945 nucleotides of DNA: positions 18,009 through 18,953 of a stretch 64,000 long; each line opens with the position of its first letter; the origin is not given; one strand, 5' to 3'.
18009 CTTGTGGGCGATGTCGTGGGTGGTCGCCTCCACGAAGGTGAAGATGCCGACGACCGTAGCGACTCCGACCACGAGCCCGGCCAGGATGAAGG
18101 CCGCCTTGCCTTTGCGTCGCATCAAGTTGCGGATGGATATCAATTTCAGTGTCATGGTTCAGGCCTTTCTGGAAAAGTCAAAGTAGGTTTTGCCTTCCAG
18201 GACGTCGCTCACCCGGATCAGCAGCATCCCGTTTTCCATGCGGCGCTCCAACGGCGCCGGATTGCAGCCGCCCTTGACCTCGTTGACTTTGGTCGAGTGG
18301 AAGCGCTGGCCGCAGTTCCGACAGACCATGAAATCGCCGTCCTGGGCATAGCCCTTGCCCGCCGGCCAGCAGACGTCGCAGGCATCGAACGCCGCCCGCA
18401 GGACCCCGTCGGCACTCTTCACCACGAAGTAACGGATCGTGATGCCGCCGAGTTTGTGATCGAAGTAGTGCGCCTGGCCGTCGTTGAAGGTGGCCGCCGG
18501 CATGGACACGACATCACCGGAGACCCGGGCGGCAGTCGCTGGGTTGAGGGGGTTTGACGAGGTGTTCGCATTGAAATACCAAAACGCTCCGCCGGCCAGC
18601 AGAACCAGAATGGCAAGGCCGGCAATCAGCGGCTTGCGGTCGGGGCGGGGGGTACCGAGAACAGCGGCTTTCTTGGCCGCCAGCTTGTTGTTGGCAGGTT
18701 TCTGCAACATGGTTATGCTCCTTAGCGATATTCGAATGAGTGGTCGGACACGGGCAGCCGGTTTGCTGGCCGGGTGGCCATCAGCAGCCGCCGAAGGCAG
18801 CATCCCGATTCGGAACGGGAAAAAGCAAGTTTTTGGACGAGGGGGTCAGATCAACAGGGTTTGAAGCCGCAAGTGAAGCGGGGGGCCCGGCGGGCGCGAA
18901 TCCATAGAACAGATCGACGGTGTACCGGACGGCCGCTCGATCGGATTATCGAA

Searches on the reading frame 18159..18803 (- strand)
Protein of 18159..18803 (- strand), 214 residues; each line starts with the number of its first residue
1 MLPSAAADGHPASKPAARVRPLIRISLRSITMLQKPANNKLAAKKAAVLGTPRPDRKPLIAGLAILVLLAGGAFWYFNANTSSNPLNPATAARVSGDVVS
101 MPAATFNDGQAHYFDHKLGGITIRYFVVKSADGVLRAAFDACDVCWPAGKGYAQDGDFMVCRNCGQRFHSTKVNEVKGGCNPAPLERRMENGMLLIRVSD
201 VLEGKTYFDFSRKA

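Call 5: search_protein_families(library=pfam, proteins=[window:18159-18803:-])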
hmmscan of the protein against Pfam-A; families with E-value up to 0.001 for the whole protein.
window:18159-18803:- (214 aa): 1 family
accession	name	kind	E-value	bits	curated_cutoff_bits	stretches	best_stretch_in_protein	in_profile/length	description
PF10080.14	FtrD-like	-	7.5e-30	103.5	26.3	1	107-208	2-101/101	Membrane iron-sulfur containing protein FtrD-like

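Call 7: search_protein_families(library=ncbifam, proteins=[window:18159-18803:-])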
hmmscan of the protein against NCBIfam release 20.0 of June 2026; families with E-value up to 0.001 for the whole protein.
window:18159-18803:- (214 aa): 0 families
